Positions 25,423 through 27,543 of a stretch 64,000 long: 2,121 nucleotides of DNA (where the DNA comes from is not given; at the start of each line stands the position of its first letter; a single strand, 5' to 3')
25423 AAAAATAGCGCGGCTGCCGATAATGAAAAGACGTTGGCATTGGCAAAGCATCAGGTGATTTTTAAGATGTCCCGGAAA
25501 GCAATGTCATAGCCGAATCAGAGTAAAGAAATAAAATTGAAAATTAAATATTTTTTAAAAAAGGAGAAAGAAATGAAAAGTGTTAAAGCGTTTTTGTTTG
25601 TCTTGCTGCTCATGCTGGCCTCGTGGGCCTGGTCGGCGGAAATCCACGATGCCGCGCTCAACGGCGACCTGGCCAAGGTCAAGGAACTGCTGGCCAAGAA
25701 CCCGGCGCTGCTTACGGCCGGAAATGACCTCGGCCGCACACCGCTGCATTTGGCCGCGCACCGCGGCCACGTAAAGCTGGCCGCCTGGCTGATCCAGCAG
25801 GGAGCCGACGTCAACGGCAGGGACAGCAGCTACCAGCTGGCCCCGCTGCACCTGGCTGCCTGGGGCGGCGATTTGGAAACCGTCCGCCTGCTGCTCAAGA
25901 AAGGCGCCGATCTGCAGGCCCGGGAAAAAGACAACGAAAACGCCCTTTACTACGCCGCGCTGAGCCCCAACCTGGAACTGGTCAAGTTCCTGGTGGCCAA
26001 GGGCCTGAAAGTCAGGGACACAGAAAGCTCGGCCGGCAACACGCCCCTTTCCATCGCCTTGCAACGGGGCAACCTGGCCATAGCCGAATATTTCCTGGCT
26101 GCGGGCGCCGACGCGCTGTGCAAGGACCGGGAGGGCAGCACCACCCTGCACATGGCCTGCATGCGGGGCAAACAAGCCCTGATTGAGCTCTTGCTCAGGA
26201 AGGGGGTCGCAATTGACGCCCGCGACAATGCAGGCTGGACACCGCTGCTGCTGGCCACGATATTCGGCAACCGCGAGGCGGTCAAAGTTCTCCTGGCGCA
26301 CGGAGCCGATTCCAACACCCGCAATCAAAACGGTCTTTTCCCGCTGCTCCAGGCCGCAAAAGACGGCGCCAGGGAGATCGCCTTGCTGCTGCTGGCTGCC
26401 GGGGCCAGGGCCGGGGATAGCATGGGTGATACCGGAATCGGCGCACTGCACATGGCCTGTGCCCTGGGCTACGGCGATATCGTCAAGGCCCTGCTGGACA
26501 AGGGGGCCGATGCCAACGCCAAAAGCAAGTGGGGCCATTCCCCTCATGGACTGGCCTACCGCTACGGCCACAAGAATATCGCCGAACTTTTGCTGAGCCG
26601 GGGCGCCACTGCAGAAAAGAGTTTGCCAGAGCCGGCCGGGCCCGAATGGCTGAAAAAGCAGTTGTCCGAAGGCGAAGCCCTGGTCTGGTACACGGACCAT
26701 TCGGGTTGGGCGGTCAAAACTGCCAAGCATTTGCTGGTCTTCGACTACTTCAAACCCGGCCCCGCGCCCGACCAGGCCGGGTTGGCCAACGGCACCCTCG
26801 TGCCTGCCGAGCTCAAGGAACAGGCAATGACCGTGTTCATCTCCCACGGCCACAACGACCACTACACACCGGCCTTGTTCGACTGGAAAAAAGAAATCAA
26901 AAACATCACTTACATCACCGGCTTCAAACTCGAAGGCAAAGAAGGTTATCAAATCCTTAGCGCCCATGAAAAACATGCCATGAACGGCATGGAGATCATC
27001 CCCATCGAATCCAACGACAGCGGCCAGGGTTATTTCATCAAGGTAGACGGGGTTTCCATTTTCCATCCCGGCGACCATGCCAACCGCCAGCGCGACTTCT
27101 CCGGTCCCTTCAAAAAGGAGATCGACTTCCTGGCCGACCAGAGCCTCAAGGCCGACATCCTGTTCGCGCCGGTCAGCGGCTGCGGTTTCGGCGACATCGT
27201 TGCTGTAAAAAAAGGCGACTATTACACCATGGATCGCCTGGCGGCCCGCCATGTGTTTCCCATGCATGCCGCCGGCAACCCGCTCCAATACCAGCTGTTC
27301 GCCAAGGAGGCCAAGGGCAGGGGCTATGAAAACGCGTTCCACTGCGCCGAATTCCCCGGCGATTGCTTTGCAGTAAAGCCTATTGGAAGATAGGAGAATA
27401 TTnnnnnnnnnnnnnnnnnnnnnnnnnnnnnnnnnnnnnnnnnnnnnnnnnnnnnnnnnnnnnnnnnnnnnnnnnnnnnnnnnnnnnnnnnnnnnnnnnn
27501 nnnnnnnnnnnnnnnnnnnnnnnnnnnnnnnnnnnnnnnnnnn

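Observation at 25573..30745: Two paralogous genes for secreted ankyrin-repeat + MBL-fold fusion proteins flanking a foreign-looking SBBP beta-propeller gene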

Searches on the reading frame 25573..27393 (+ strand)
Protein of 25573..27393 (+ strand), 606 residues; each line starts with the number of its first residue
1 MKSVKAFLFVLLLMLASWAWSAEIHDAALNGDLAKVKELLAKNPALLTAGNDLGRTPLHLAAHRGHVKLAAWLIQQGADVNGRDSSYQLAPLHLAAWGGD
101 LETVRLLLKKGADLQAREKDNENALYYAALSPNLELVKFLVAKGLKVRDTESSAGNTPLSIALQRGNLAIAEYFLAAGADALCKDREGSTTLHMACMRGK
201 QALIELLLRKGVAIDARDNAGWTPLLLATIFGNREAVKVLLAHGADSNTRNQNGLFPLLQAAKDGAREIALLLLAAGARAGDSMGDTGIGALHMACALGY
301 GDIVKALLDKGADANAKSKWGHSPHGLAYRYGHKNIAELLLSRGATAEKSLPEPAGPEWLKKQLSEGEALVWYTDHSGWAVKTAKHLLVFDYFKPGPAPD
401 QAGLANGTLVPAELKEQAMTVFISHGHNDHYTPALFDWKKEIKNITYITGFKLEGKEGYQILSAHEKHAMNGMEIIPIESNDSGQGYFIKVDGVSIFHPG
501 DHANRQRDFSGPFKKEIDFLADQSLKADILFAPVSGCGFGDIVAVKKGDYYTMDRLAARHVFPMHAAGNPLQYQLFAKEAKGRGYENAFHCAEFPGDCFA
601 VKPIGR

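Call 3: search_protein_families(library=pfam, proteins=[window:25573-27393:+], max_evalue=0.01)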
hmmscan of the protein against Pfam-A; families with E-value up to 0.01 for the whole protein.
window:25573-27393:+ (606 aa): 9 families
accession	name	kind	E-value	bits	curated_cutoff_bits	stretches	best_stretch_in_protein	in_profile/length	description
PF12796.13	Ank_2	-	7.8e-59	196.7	27.3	4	24-117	1-89/90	Ankyrin repeats (3 copies)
PF00023.36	Ank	-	1.8e-51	169.6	21.1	6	54-84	2-32/33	Ankyrin repeat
PF13637.12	Ank_4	-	5.7e-44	147.6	22.7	6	192-241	1-50/50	Ankyrin repeats (many copies)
PF13606.12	Ank_3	-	2.7e-40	131.6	22.3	3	54-81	2-29/30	Ankyrin repeat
PF13857.12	Ank_5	-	6.4e-38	128.8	27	7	40-95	2-56/56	Ankyrin repeats (many copies)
PF23745.1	ANK_LRRK2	-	5.2e-12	46.2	27.5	1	35-143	12-115/130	LRRK2 ANK repeat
PF13483.12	Lactamase_B_3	-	8.8e-12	45.7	24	1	373-565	4-160/160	Beta-lactamase superfamily domain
PF24521.3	Ank_KRIT1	-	3.2e-11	43.6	80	1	25-110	23-107/149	KRIT1 ankyrin-repeats domain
PF08898.15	DUF1843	-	0.0044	18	23.3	0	22-53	5-36/52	Domain of unknown function (DUF1843)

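Call 5: search_protein_families(library=ncbifam, proteins=[window:25573-27393:+], max_evalue=0.01)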
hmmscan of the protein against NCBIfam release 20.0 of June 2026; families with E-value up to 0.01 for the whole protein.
window:25573-27393:+ (606 aa): 11 families
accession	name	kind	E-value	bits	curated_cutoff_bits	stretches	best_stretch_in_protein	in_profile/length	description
NF041931.2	MzaA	equivalog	2.1e-38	132.7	800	5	204-277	18-91/726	MZA anti-phage system associated sigma-70 family RNA polymerase sigma factor MzaA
NF043029.1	T4SS_AnkY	equivalog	1e-34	119.9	600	5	188-261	458-531/543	Dot/Icm T4SS effector AnkY/LegA9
NF043023.1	T4SS_AnkH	equivalog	4.2e-26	91.7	600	4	25-147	4-124/467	Dot/Icm T4SS effector AnkH/LegA3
NF043022.1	T4SS_AnkG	equivalog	5.3e-26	91.4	500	3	185-271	362-452/455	Dot/Icm T4SS effector AnkG/AnkZ/LegA7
NF043028.1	T4SS_AnkX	equivalog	2e-19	69.3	1400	2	63-211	557-708/938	Dot/Icm T4SS effector AnkN/AnkX/LegA8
NF043021.1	T4SS_AnkF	equivalog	7.2e-19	67.6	1000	2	4-84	569-649/917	Dot/Icm T4SS effector AnkF/LegA14/Ceg31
TIGR00870.1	trp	subfamily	8.1e-16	57.2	498.75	1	90-117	133-160/747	transient-receptor-potential calcium channel protein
NF043024.1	T4SS_AnkI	equivalog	1.4e-14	53.7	550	1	113-197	233-326/439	Dot/Icm T4SS effector AnkI/LegAS4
NF043019.1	T4SS_AnkC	equivalog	2.3e-08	33.3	450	0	52-122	165-235/459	Dot/Icm T4SS effector AnkC/LegA12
NF043020.1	T4SS_AnkD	equivalog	0.00017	20.6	500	0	150-186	76-112/426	Dot/Icm T4SS effector AnkD/LegA15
NF053634.1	MonDNAglycDR2438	equivalog_domain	0.005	16.4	400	1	362-395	99-132/219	monofunctional DNA glycosylase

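Call 21: list_cluster_members(proteins=[P0008, P0016, P0015, P0020, P0022, P0003, window:25573-27393:+, window:28973-30745:+, window:27403-28944:+])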
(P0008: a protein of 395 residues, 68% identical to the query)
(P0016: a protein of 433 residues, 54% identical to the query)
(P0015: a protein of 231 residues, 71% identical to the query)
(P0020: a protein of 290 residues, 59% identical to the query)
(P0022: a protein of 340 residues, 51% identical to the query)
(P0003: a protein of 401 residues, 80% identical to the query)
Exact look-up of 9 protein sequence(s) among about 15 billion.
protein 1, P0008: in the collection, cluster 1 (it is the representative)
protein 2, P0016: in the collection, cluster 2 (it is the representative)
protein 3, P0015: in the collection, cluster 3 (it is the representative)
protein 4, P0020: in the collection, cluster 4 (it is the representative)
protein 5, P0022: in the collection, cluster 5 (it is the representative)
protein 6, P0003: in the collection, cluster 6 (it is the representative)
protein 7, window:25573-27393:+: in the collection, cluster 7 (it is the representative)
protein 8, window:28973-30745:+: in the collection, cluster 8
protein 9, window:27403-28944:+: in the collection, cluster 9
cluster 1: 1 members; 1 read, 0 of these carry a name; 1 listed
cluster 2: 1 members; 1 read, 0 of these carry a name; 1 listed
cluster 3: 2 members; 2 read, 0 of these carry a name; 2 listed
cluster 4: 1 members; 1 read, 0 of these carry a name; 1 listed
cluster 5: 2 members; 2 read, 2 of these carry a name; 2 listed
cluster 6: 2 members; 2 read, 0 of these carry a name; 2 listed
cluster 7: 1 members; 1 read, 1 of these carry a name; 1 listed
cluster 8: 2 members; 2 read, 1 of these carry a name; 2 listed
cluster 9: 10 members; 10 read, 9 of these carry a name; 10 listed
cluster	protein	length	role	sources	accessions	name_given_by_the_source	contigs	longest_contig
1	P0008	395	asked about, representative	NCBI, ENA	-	-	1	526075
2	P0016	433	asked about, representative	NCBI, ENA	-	-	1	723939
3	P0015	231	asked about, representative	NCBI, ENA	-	-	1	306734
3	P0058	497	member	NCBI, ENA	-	-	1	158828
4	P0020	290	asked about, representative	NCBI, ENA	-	-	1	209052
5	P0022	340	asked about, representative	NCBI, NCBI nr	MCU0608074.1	MAG: MBL fold metallo-hydrolase [Candidatus Edwardsbacteria bacterium] | MBL fold metallo-hydrolase [Candidatus Edwardsbacteria bacterium]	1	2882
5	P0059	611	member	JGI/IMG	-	ankyrin repeat protein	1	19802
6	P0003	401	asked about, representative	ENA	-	-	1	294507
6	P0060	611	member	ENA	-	-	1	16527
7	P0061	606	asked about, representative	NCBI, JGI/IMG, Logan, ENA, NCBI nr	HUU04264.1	MAG TPA: ankyrin repeat domain-containing protein [Patescibacteria group bacterium] | ankyrin repeat domain-containing protein [Patescibacteria group bacterium]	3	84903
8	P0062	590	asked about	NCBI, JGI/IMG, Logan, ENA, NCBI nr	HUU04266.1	MAG TPA: ankyrin repeat domain-containing protein [Patescibacteria group bacterium] | ankyrin repeat domain-containing protein [Patescibacteria group bacterium]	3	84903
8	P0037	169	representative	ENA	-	-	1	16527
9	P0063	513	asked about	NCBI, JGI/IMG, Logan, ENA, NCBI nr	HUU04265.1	MAG TPA: hypothetical protein VMZ49_00170 [Patescibacteria group bacterium] | hypothetical protein [Patescibacteria group bacterium]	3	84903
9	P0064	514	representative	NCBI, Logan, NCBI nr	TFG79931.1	MAG: hypothetical protein E4H23_04305 [Chrysiogenales bacterium]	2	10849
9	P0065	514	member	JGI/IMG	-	hypothetical protein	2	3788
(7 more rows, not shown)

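Call 67: search_protein_families(library=pfam, proteins=[L010:8570-9553:+, L010:9602-10567:+, L010:10602-11300:+, L011:1244-3535:+, L011:3653-4795:+, L011:6392-7528:+, L007:4279-5034:+, L007:5044-5988:+], max_evalue=0.01)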
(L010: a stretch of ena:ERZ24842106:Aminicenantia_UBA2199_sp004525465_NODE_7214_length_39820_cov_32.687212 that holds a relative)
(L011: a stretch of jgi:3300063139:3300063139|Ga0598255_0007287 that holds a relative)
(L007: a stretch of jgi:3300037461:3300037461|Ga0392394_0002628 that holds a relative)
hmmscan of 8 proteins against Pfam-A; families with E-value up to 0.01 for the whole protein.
L010:8570-9553:+ (327 aa): 1 family
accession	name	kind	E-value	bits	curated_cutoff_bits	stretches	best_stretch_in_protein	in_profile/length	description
PF07676.18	PD40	-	1.5e-19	69.9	20.9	3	276-303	3-30/38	WD40-like Beta Propeller Repeat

L010:9602-10567:+ (321 aa): 1 family
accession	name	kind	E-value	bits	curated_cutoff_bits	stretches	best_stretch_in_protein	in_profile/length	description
PF07676.18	PD40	-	2.7e-18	65.8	20.9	2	267-289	5-27/38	WD40-like Beta Propeller Repeat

L010:10602-11300:+ (232 aa): 9 families
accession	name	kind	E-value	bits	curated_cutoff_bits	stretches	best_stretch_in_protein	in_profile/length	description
PF08241.18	Methyltransf_11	-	2.8e-16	60.4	21.2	1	59-157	2-95/95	Methyltransferase domain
PF13847.12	Methyltransf_31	-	4.5e-16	59.3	27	1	53-161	3-113/145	Methyltransferase domain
PF13649.12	Methyltransf_25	-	1.7e-15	57.9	27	1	59-153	3-97/97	Methyltransferase domain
PF08242.18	Methyltransf_12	-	5e-13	50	30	1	59-155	2-98/98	Methyltransferase domain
PF01209.24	Ubie_methyltran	-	1.8e-12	47.6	20.1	1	38-183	34-178/233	ubiE/COQ5 methyltransferase family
PF13489.12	Methyltransf_23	-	1.8e-10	41.3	27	1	52-169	21-128/164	Methyltransferase domain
PF01269.23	Fibrillarin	-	0.0011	18.6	27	1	46-177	64-194/227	Fibrillarin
PF01135.25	PCMT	-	0.0017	18.6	20.3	1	45-117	65-137/210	Protein-L-isoaspartate(D-aspartate) O-methyltransferase (PCMT)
PF08003.17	Methyltransf_9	-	0.0075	15.7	23.8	1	53-157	115-217/315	Protein of unknown function (DUF1698)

L011:1244-3535:+ (763 aa): 8 families
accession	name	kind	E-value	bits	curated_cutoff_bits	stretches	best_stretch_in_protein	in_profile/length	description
PF00326.27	Peptidase_S9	-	1.6e-32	113.2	22.6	1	537-745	5-212/213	Prolyl oligopeptidase family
PF07676.18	PD40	-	1.3e-08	35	20.9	0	344-354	15-25/38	WD40-like Beta Propeller Repeat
PF02129.25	Peptidase_S15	-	1.8e-06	28.3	23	0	662-717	206-258/262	X-Pro dipeptidyl-peptidase (S15 family)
PF20434.5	BD-FAE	-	2.4e-05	24.4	26.8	1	514-694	9-205/215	BD-FAE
PF01738.24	DLH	-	0.00034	20.7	21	1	521-721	18-187/217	Dienelactone hydrolase family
PF12697.13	Abhydrolase_6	-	0.0047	18.1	26.3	1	531-723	10-180/217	Alpha/beta hydrolase family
PF07859.19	Abhydrolase_3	-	0.0064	16.7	25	0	679-721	166-207/210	alpha/beta hydrolase fold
PF12740.14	PETase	-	0.0091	15.9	28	0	597-628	122-153/263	PET hydrolase-like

L011:3653-4795:+ (380 aa): 3 families
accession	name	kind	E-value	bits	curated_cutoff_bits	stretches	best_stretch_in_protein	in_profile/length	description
PF00756.26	Esterase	-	1.3e-20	74.6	22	1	41-175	1-150/251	Putative esterase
PF07719.23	TPR_2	-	0.00023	21.5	27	1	304-328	10-34/34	Tetratricopeptide repeat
PF13181.12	TPR_8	-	0.0022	18.4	25.7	0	303-328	9-34/34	Tetratricopeptide repeat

L011:6392-7528:+ (378 aa): 1 family
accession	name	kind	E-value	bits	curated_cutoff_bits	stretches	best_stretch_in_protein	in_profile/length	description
PF00144.29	Beta-lactamase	-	1.5e-44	153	27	1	52-356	8-312/329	Beta-lactamase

L007:4279-5034:+ (251 aa): 0 families

L007:5044-5988:+ (314 aa): 1 family
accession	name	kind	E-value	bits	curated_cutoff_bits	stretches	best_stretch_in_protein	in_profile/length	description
PF01909.29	NTP_transf_2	-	0.0074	17.1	21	0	32-66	5-39/93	Nucleotidyltransferase domain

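Call 68: predict_structure(alignment_id=A3)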
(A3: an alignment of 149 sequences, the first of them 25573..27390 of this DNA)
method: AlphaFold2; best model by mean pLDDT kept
length: 606 residues; sequences in the alignment: 149
mean_pLDDT: 96.6   pTM: 0.92
mean pLDDT of the five models: 96.6, 96.1, 95.7, 95.8, 95.7
residues with pLDDT >= 90: 575; 70-90: 28; 50-70: 3; < 50: 0
segments of 3 or more residues with pLDDT < 50: none
pLDDT, mean of each block of 10 residues (from residue 1): 85 83 95 98 97 97 98 98 97 98 98 98 97 98 92 94 96 97 96 95 98 98 98 98 98 97 98 98 97 98 99 98 98 98 97 96 98 98 98 96 98 98 97 97 98 96 98 98 97 98 97 98 98 92 97 98 94 97 98 98 81
secondary structure, 60 per line:
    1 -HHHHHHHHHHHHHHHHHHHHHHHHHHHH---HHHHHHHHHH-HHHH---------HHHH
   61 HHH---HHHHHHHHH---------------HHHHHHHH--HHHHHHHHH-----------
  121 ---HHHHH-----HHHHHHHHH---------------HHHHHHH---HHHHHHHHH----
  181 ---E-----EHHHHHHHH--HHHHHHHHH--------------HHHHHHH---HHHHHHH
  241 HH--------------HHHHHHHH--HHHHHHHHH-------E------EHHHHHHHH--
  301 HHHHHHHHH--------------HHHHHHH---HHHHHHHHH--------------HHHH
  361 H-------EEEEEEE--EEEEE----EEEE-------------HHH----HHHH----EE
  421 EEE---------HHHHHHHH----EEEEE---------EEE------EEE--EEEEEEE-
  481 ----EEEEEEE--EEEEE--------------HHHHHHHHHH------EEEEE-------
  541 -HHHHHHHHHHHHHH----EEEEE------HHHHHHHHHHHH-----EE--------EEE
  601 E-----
elements in order: H2-29 H33-42 H44-47 H57-63 H67-75 H91-98 H101-109 H124-128 H134-142 H158-164 H168-176 H191-198 H201-209 H224-230 H234-242 H257-264 H267-275 H291-298 H301-309 H324-330 H334-342 H357-361 E369-375 E378-382 E387-390 H411-414 E419-423 H433-440 E445-449 E459-461 E468-470 E473-479 E485-491 E494-498 H513-522 E529-533 H542-555 E560-564 H571-582 E598-601
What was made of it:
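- On Ankyrin repeat proteins (PF00023/PF12796): Helix pairs in the AF2 model (call 68).
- Rigid two-domain unit: the full-length AF2 model has pLDDT 96.6, pTM 0.92 and linker pLDDT of at least 96 (call 68).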

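Call 70: fold_search(model_id=the predicted structure, library=pdb)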
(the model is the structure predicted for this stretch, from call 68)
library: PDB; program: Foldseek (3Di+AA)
matches with E <= 10: 1357; with E <= 0.001: 989
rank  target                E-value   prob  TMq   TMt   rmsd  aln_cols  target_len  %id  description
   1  6mol_A                1.6e-21  1.00  0.48  0.63   3.4       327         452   39  Monoextended DARPin M_R12 complex with EpoR (released 2019-06-05)
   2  5leb                  2.8e-21  1.00  0.21  0.28  18.6       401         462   33  Crystal structure of DARPin-DARPin rigid fusion, variant DDD_D12_06_D12_06_D12 (released 2017-08-02)
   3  5lec                  3.1e-21  1.00  0.21  0.27  16.4       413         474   31  Crystal structure of DARPin-DARPin rigid fusion, variant DDD_D12_12_D12_12_D12 (released 2017-08-02)
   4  5led                  8.9e-21  1.00  0.21  0.28  17.4       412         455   32  Crystal structure of DARPin-DARPin rigid fusion, variant DDD_D12_12_D12_12_D12 (released 2017-08-02)
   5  5le2_A                9.3e-21  1.00  0.21  0.26  15.7       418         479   31  Crystal structure of DARPin-DARPin rigid fusion, variant DDD_D12_15_D12_15_D12 (released 2017-08-02)
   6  5y4d                  5.3e-20  1.00  0.30  0.26   9.7       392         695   30  Crystal Structure of AnkB Ankyrin Repeats in Complex with AnkR/AnkB Chimeric Autoinhibition Segment (released 2017-09-13)
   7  5le7_C                5.5e-20  1.00  0.27  0.50  13.1       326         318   37  Crystal structure of DARPin-DARPin rigid fusion, variant DD_D12_13_D12 (released 2017-08-02)
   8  5le8_A                6.4e-20  1.00  0.25  0.47  15.4       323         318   37  Crystal structure of DARPin-DARPin rigid fusion, variant DD_D12_15_D12 (released 2017-08-02)
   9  5lee                  6.4e-20  1.00  0.21  0.26  17.2       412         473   31  Crystal structure of DARPin-DARPin rigid fusion, variant DDD_D12_12_D12_12_D12 (released 2017-08-02)
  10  5le7_A                6.7e-20  1.00  0.27  0.49  13.3       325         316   37  Crystal structure of DARPin-DARPin rigid fusion, variant DD_D12_13_D12 (released 2017-08-02)
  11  5lel_A                8.0e-20  1.00  0.27  0.50  13.2       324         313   38  Crystal structure of DARPin-DARPin rigid fusion, variant DD_Off7_10_3G124 in complex with Maltose-binding Protein and  (released 2017-11-15)
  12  5ma9_A                9.2e-20  1.00  0.38  0.70   4.9       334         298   36  GFP-binding DARPin fusion gc_R11 (released 2017-11-08)
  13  5ma9_C                1.0e-19  1.00  0.38  0.70   5.1       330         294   37  GFP-binding DARPin fusion gc_R11 (released 2017-11-08)
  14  5le7_B                1.0e-19  1.00  0.27  0.49  13.1       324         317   37  Crystal structure of DARPin-DARPin rigid fusion, variant DD_D12_13_D12 (released 2017-08-02)
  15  5lel_G                1.0e-19  1.00  0.26  0.49  13.2       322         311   39  Crystal structure of DARPin-DARPin rigid fusion, variant DD_Off7_10_3G124 in complex with Maltose-binding Protein and  (released 2017-11-15)
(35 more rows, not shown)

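Call 81: search_protein_families(library=padloc, proteins=[window:25573-27393:+], max_evalue=0.001)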
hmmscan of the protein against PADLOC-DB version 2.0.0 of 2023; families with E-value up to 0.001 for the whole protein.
window:25573-27393:+ (606 aa): 3 families
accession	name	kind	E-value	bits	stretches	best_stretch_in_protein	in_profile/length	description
PDLC04783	PDC-M72A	-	9.1e-47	158.2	3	134-279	210-354/392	-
PDLC02908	Ankyrin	-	3.5e-24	83.1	3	156-258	737-840/880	-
PDLC02203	MzaA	-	2.9e-17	60.2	2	135-185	25-74/683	-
